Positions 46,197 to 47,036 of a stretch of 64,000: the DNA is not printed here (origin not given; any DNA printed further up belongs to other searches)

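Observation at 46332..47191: Two-gene operon: bactofilin fused to an excisionase-type HTH, followed by a paralogous HTH carrying a membrane anchor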

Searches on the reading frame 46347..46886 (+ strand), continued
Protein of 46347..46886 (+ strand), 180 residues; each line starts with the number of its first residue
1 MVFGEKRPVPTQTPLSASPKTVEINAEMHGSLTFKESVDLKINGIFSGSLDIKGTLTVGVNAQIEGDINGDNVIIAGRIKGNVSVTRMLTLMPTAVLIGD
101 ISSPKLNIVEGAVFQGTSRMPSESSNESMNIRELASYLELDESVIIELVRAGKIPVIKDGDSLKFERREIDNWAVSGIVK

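Call 40: search_solved_structures(query=A3, max_evalue=1, show_alignments=5)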
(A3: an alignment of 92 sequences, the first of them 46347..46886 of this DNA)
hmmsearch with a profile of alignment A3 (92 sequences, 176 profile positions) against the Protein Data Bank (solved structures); distinct sequences matched with E-value up to 1: 7.
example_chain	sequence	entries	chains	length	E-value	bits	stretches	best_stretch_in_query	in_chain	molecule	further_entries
6ria_A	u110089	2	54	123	5e-10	42.3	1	35-117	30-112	bactofilin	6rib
2n3d_A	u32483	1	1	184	1.6e-09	40.7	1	35-114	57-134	Bactofilin A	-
6g6q_A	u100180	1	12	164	0.12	15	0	55-86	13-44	Ika4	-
6g6o_A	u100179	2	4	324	0.25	14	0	55-86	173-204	Ika8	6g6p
9sfi_T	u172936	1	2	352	0.29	13.8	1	91-118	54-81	4Fe-4S ferredoxin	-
1y6u_A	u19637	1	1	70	0.38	13.4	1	120-168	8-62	Excisionase from transposon Tn916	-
9v1k_sD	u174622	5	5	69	0.86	12.2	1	55-89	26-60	40S ribosomal protein S28, putative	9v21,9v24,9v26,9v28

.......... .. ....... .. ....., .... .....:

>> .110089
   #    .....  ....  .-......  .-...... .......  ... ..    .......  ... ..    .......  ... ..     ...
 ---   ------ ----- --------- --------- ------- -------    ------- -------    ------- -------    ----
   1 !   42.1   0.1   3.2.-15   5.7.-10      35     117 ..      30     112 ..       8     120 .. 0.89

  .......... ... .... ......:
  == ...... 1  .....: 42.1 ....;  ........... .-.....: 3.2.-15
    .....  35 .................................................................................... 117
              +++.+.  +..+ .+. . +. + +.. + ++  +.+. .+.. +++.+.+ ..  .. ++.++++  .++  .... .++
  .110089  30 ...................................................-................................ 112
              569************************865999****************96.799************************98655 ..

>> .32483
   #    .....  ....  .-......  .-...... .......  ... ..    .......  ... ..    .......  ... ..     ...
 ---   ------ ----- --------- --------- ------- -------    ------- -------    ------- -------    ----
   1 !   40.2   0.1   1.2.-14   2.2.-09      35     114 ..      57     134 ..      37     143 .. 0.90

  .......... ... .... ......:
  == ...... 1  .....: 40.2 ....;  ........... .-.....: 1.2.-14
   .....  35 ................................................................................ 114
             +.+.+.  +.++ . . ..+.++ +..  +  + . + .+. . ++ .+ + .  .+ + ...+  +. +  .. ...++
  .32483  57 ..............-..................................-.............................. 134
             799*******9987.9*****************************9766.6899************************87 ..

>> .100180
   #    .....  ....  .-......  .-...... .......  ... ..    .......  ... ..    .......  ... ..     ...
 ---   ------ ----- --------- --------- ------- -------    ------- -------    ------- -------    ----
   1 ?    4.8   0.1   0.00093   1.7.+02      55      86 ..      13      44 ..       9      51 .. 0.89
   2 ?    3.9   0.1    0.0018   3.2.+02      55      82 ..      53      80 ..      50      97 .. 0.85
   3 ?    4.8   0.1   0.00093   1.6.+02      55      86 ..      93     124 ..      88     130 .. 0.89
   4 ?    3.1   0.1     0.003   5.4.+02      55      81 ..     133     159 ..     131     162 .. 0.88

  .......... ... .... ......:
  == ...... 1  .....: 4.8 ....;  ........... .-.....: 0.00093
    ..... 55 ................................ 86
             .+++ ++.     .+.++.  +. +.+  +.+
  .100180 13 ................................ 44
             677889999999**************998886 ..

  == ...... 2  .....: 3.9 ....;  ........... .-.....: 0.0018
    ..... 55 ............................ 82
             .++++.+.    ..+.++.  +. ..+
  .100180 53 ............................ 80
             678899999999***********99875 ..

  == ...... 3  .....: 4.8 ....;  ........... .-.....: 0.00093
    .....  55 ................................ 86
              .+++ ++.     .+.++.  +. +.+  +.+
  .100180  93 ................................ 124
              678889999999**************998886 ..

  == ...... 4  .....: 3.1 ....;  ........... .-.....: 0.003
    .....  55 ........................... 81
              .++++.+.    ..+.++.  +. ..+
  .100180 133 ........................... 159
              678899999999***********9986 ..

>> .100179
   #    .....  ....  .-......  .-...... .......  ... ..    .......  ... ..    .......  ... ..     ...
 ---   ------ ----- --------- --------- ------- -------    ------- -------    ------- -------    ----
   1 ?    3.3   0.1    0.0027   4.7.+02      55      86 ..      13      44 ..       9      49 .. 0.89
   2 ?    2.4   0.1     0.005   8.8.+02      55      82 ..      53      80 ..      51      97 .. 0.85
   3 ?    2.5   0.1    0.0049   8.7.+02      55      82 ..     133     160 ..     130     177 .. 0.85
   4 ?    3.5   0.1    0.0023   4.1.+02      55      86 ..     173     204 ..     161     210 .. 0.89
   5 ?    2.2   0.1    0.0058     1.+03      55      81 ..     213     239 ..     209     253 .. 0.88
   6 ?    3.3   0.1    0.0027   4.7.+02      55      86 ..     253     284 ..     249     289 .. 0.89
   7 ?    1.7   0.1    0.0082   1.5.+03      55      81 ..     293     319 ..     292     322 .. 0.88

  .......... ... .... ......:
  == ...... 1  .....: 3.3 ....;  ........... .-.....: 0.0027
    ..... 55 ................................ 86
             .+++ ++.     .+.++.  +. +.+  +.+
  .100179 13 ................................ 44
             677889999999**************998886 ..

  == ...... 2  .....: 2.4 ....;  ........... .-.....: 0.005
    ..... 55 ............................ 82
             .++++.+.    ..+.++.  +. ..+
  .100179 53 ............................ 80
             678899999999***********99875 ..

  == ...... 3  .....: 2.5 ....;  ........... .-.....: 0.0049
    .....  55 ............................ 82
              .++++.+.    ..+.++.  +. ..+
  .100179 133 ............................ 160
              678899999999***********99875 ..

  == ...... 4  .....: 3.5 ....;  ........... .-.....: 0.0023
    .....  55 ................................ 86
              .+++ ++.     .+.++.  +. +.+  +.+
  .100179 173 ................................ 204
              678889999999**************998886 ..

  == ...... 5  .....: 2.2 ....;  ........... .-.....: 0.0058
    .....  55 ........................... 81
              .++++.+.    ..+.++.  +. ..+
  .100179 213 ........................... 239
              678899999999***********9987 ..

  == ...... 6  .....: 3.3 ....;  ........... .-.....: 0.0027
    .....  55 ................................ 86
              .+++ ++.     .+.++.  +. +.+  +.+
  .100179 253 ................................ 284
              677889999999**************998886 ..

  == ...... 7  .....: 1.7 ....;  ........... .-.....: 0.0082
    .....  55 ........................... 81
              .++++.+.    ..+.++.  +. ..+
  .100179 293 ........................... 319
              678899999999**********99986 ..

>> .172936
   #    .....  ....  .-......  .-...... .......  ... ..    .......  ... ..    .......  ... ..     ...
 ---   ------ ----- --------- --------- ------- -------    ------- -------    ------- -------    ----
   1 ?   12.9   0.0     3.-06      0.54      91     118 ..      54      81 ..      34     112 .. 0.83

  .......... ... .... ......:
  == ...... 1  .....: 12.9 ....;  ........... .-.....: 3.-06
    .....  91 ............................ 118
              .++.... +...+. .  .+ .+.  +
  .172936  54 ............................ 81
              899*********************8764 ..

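Call 52: search_protein_representatives(alignment_id=A3)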
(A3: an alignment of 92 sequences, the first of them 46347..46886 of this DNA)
Query: 92 sequences, 176 profile positions. Proteins with E-value up to 0.001 (for the whole library): 23964; up to 1e-10: 4637; up to 1e-30: 34. The best 150 are listed.
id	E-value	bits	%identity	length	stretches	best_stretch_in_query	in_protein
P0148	2.9e-76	271.1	-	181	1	1-176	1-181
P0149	7.8e-61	220.9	-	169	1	1-176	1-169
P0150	1.7e-55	203.5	-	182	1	6-175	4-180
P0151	1.3e-53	197.3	-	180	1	7-175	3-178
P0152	8.6e-53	194.7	-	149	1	58-176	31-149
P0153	3.1e-52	192.8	-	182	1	11-175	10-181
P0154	2.8e-51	189.7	-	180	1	6-173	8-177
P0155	3.6e-51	189.4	-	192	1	5-173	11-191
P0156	6.3e-50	185.4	-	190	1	6-173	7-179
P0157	9.4e-50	184.8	-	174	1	1-173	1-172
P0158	2.8e-49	183.2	-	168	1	5-171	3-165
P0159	2.9e-49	183.2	-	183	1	7-176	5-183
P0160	1.2e-48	181.2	-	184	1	5-176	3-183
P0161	2.4e-48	180.2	-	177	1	9-174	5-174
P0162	1.1e-47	178.1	-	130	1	1-117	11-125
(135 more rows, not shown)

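Call 55: find_homologous_proteins(query=A4, max_evalue=1e-10)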
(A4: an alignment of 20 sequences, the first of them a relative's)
Query A4 (20 sequences) (187 aa, profile of the alignment): 1088 proteins with E <= 1e-10 among 4253 candidates; the best 120 are listed.
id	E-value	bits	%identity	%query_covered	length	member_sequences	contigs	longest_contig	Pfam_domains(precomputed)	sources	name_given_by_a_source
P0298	1.3e-67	245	28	87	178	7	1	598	PF12728.14,PF04519.20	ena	-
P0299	5.1e-67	243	30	88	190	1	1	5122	PF12728.14,PF04519.20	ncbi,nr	ncbi:MAG: polymer-forming cytoskeletal protein [Candidatus Omnitrophica bacterium]|nr:polymer-formin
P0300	6.0e-67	243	27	87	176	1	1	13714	PF12728.14,PF04519.20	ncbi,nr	ncbi:MAG: polymer-forming cytoskeletal protein [Candidatus Omnitrophota bacterium]|nr:polymer-formin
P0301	7.4e-67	242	32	87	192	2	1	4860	PF12728.14,PF04519.20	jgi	jgi:excisionase family DNA binding protein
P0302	7.8e-67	242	29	85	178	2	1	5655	PF12728.14,PF04519.20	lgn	-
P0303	8.5e-67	242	31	85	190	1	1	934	PF12728.14,PF04519.20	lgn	-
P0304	1.1e-66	242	34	85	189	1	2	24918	PF12728.14,PF04519.20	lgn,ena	-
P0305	1.2e-66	242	27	87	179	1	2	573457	PF12728.14,PF04519.20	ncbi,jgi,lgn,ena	-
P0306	1.3e-66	242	28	87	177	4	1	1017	PF12728.14,PF04519.20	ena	-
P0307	1.4e-66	242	31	85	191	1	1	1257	PF12728.14,PF04519.20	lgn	-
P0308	1.4e-66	242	27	87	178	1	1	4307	PF12728.14,PF04519.20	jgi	jgi:excisionase family DNA binding protein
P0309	1.4e-66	242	27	90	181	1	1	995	PF12728.14,PF04519.20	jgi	-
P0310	1.7e-66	241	31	87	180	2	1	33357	PF12728.14,PF04519.20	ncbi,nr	ncbi:MAG: polymer-forming cytoskeletal protein [Candidatus Omnitrophica bacterium]|nr:polymer-formin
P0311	1.7e-66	241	30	85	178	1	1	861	PF12728.14,PF04519.20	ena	-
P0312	1.8e-66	241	28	87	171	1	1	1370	PF12728.14,PF04519.20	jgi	jgi:excisionase family DNA binding protein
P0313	2.0e-66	241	33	85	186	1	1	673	PF12728.14,PF04519.20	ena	-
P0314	2.6e-66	241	25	88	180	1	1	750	PF12728.14,PF04519.20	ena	-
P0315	2.9e-66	241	29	87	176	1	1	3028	PF12728.14,PF04519.20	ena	-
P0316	3.0e-66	240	29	88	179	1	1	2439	PF12728.14,PF04519.20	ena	-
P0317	3.0e-66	240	33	85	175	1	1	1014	PF12728.14,PF04519.20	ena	-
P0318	3.3e-66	240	28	87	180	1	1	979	PF12728.14,PF04519.20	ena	-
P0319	3.8e-66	240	31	88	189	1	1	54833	PF12728.14,PF04519.20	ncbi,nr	ncbi:MAG: polymer-forming cytoskeletal protein [Candidatus Omnitrophica bacterium]|nr:polymer-formin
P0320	4.2e-66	240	32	88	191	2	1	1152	PF12728.14,PF04519.20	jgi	-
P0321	4.6e-66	240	29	85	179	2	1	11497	PF12728.14,PF04519.20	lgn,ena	-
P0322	4.9e-66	240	25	87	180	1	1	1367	PF12728.14,PF04519.20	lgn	-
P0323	5.1e-66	240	26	87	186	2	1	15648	PF12728.14,PF04519.20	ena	-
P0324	5.3e-66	240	28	90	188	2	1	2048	PF12728.14,PF04519.20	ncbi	-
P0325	5.4e-66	240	31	89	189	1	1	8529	PF12728.14,PF04519.20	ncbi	-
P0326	5.6e-66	240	28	86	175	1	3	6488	PF12728.14,PF04519.20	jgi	jgi:excisionase family DNA binding protein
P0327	6.4e-66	239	27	88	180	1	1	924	PF12728.14,PF04519.20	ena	-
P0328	6.4e-66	239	29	86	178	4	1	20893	PF12728.14,PF04519.20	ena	-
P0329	8.0e-66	239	28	87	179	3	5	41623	PF12728.14,PF04519.20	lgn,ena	-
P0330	8.2e-66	239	31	85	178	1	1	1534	PF12728.14,PF04519.20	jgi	jgi:excisionase family DNA binding protein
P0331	8.4e-66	239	25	87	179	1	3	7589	PF12728.14,PF04519.20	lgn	-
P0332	8.5e-66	239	28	90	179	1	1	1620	PF12728.14,PF04519.20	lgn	-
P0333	9.5e-66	239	28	87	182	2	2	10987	PF12728.14,PF04519.20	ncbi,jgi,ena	-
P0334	9.5e-66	239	28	90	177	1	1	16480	PF12728.14,PF04519.20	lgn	-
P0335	1.0e-65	239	28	85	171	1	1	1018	PF12728.14,PF04519.20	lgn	-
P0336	1.0e-65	239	29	87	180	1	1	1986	PF12728.14,PF04519.20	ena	-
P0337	1.1e-65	239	30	90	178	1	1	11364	PF12728.14,PF04519.20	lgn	-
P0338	1.1e-65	239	27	88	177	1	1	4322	PF12728.14,PF04519.20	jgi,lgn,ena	-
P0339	1.1e-65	239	30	86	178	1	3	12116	PF12728.14,PF04519.20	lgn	-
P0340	1.2e-65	239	29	86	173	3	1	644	PF12728.14,PF04519.20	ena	-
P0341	1.2e-65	239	30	88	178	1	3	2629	PF12728.14,PF04519.20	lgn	-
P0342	1.2e-65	239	25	89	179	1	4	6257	PF12728.14,PF04519.20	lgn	-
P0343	1.3e-65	238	29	86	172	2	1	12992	PF12728.14,PF04519.20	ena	-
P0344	1.3e-65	238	28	87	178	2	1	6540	PF12728.14,PF04519.20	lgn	-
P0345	1.6e-65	238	32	88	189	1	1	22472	PF12728.14,PF04519.20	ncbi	-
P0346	1.6e-65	238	26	85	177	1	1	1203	PF12728.14,PF04519.20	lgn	-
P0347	1.7e-65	238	30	88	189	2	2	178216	PF12728.14,PF04519.20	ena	-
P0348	1.8e-65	238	30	85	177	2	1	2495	PF12728.14,PF04519.20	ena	-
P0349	1.8e-65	238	30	87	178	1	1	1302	PF12728.14,PF04519.20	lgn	-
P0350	1.9e-65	238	28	88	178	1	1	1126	PF12728.14,PF04519.20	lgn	-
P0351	2.0e-65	238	30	88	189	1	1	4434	PF12728.14,PF04519.20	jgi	-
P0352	2.1e-65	238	30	88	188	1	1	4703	PF12728.14,PF04519.20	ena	-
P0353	2.1e-65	238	29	90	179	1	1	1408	PF12728.14,PF04519.20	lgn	-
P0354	2.3e-65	238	30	86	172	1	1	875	PF12728.14,PF04519.20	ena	-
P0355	2.5e-65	238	29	87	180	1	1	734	PF12728.14,PF04519.20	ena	-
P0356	2.5e-65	238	31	85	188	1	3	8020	PF12728.14,PF04519.20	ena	-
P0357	2.5e-65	237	30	86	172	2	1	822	PF12728.14,PF04519.20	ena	-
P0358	2.6e-65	237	32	88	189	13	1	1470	PF12728.14,PF04519.20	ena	-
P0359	2.7e-65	237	28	87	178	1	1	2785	PF12728.14,PF04519.20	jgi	-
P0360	2.7e-65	237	28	87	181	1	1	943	PF12728.14,PF04519.20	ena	-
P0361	2.8e-65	237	27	85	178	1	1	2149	PF12728.14,PF04519.20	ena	-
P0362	2.9e-65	237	32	88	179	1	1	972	PF12728.14,PF04519.20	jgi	jgi:excisionase family DNA binding protein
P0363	2.9e-65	237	31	85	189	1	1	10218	PF12728.14,PF04519.20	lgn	-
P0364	3.0e-65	237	28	88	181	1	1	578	PF12728.14,PF04519.20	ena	-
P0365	3.1e-65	237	30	87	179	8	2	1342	PF12728.14,PF04519.20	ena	-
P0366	3.2e-65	237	29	87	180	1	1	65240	PF12728.14,PF04519.20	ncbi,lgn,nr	ncbi:MAG: polymer-forming cytoskeletal protein [Candidatus Omnitrophica bacterium]|nr:polymer-formin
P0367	3.3e-65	237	26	88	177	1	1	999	PF12728.14,PF04519.20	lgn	-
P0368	3.3e-65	237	27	90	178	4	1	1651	PF12728.14,PF04519.20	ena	-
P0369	3.3e-65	237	31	88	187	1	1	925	PF12728.14,PF04519.20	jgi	jgi:excisionase family DNA binding protein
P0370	3.4e-65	237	28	88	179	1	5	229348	PF12728.14,PF04519.20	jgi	-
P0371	3.4e-65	237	28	87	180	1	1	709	PF12728.14,PF04519.20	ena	-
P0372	3.4e-65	237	28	87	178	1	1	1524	PF12728.14,PF04519.20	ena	-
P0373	3.5e-65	237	31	86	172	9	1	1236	PF12728.14,PF04519.20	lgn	-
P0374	3.6e-65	237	27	88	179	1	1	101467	PF12728.14,PF04519.20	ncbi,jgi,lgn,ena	ncbi:MAG: polymer-forming cytoskeletal protein [Candidatus Omnitrophota bacterium]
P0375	3.9e-65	237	31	86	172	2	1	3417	PF12728.14,PF04519.20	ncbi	ncbi:MAG: polymer-forming cytoskeletal protein [Candidatus Omnitrophota bacterium]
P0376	3.9e-65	237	30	87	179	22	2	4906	PF12728.14,PF04519.20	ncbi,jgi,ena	-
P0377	4.0e-65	237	28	85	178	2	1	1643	PF12728.14,PF04519.20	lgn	-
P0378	4.2e-65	237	27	85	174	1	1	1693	PF12728.14,PF04519.20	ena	-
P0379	4.3e-65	237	29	88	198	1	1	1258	PF12728.14,PF04519.20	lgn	-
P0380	4.4e-65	237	27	90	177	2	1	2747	PF12728.14,PF04519.20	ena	-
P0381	4.4e-65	237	27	87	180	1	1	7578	PF12728.14,PF04519.20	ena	-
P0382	4.7e-65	237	28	87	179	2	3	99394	PF12728.14,PF04519.20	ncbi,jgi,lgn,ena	jgi:excisionase family DNA binding protein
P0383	4.8e-65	237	27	89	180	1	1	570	PF12728.14,PF04519.20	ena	-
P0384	4.8e-65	237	29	92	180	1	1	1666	PF12728.14,PF04519.20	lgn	-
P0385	5.0e-65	237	27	87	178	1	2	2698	PF12728.14,PF04519.20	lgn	-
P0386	5.1e-65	236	28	87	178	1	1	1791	PF12728.14,PF04519.20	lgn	-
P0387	5.4e-65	236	29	88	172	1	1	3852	PF12728.14,PF04519.20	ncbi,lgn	-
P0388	5.8e-65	236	28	88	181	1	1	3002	PF12728.14,PF04519.20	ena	-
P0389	5.9e-65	236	28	87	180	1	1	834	PF12728.14,PF04519.20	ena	-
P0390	6.0e-65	236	25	85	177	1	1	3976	PF12728.14,PF04519.20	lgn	-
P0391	6.1e-65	236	27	87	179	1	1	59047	PF12728.14,PF04519.20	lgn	-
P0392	6.2e-65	236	31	85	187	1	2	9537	PF12728.14,PF04519.20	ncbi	-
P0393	6.5e-65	236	28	88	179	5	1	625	PF12728.14,PF04519.20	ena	-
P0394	6.8e-65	236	32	86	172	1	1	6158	PF12728.14,PF04519.20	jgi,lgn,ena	-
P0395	7.0e-65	236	29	86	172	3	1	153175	PF12728.14,PF04519.20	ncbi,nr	ncbi:MAG: polymer-forming cytoskeletal protein [Candidatus Gorgyraea atricola]|nr:polymer-forming cy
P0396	7.6e-65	236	27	87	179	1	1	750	PF12728.14,PF04519.20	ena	-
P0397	7.7e-65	236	27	87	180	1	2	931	PF12728.14,PF04519.20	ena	-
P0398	7.8e-65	236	30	86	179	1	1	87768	PF12728.14,PF04519.20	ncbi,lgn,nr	ncbi:MAG: polymer-forming cytoskeletal protein [Candidatus Omnitrophica bacterium]|nr:polymer-formin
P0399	8.1e-65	236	27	89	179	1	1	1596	PF12728.14,PF04519.20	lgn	-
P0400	8.4e-65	236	25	87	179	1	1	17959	PF12728.14,PF04519.20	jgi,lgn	jgi:excisionase family DNA binding protein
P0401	8.5e-65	236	30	86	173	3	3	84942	PF12728.14,PF04519.20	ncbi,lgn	-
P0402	8.5e-65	236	29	89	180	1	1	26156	PF12728.14,PF04519.20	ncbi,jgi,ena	ncbi:MAG: polymer-forming cytoskeletal protein [Candidatus Omnitrophota bacterium]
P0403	9.5e-65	236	30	85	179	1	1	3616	PF12728.14,PF04519.20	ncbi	-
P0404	9.7e-65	236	28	88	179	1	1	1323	PF12728.14,PF04519.20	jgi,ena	-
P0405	9.7e-65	236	30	88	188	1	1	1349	PF12728.14,PF04519.20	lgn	-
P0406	9.7e-65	236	27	87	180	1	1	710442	PF12728.14,PF04519.20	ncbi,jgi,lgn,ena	ncbi:MAG: polymer-forming cytoskeletal protein [Candidatus Omnitrophota bacterium]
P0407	1.0e-64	236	26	90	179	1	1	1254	PF12728.14,PF04519.20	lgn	-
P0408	1.1e-64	235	31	88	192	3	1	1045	PF12728.14,PF04519.20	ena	-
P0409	1.2e-64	235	31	85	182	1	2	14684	PF12728.14,PF04519.20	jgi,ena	-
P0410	1.2e-64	235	28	87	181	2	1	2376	PF12728.14,PF04519.20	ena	-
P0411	1.2e-64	235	27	92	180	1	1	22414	PF12728.14,PF04519.20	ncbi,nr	ncbi:MAG: polymer-forming cytoskeletal protein [Candidatus Omnitrophota bacterium]|nr:polymer-formin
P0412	1.2e-64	235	26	88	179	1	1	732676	PF12728.14,PF04519.20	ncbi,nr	ncbi:MAG: polymer-forming cytoskeletal protein [Candidatus Omnitrophica bacterium]|nr:polymer-formin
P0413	1.2e-64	235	31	88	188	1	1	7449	PF12728.14,PF04519.20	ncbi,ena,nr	ncbi:MAG: polymer-forming cytoskeletal protein [Omnitrophica bacterium]|nr:polymer-forming cytoskele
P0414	1.3e-64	235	28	87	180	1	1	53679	PF12728.14,PF04519.20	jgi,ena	-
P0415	1.3e-64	235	28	90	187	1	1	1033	PF12728.14,PF04519.20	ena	-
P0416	1.3e-64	235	31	85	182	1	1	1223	PF12728.14,PF04519.20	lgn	-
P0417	1.3e-64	235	31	85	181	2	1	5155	PF12728.14,PF04519.20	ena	-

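Call 56: find_encoding_contigs(protein=P0395, flank=5000, max_places=2)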
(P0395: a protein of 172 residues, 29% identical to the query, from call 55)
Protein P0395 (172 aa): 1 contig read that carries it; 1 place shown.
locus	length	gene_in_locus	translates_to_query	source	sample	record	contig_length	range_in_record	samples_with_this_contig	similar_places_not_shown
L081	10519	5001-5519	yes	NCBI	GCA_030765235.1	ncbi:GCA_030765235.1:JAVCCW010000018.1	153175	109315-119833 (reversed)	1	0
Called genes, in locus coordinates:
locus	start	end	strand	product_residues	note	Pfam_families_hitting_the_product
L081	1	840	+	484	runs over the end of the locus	PF01425:Amidase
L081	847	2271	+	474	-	PF02934:GatB_N, PF02637:GatB_Yqey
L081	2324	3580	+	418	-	PF22694:CtpB_N-like, PF00595:PDZ, PF13180:PDZ_2, PF17820:PDZ_6, PF03572:Peptidase_S41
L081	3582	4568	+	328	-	PF00814:TsaD, PF02543:Carbam_trans_N (weak), PF22521:HypF_C_2 (weak)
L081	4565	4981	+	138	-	PF02308:MgtC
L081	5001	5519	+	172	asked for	PF04519:Bactofilin, PF12728:HTH_17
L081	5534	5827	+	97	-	PF12728:HTH_17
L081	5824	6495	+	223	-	PF00731:AIRC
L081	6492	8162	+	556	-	PF05157:MshEN, PF00437:T2SSE, PF13604:AAA_30 (weak)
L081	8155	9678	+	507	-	PF05157:MshEN, PF00437:T2SSE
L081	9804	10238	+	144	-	PF07963:N_methyl, PF08334:T2SSG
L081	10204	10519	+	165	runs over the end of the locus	PF07963:N_methyl (weak)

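Call 57: find_encoding_contigs(protein=P0412, flank=5000, max_places=2)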
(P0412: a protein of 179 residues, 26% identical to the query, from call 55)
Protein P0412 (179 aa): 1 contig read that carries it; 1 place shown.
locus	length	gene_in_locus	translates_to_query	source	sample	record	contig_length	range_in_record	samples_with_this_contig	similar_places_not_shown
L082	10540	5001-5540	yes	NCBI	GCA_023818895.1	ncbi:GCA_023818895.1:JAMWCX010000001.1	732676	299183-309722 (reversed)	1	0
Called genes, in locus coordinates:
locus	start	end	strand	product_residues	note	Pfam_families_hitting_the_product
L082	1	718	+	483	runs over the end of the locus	PF02934:GatB_N, PF02637:GatB_Yqey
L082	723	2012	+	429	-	PF22694:CtpB_N-like, PF00595:PDZ, PF13180:PDZ_2, PF17820:PDZ_6, PF03572:Peptidase_S41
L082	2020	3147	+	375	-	PF04748:Polysacc_deac_2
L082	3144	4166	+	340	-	PF00814:TsaD, PF22521:HypF_C_2 (weak)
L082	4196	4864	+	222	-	PF02308:MgtC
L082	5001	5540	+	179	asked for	PF04519:Bactofilin, PF12728:HTH_17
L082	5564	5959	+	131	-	PF12728:HTH_17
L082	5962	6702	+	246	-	PF00731:AIRC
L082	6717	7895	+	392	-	PF01969:Ni_insertion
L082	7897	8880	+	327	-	PF13180:PDZ_2 (faint), PF00515:TPR_1 (faint), PF07719:TPR_2 (weak), PF00595:PDZ (faint), PF17820:PDZ_6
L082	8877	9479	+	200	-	PF00672:HAMP (faint)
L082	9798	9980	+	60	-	PF12728:HTH_17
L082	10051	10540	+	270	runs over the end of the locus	PF12147:Methyltransf_20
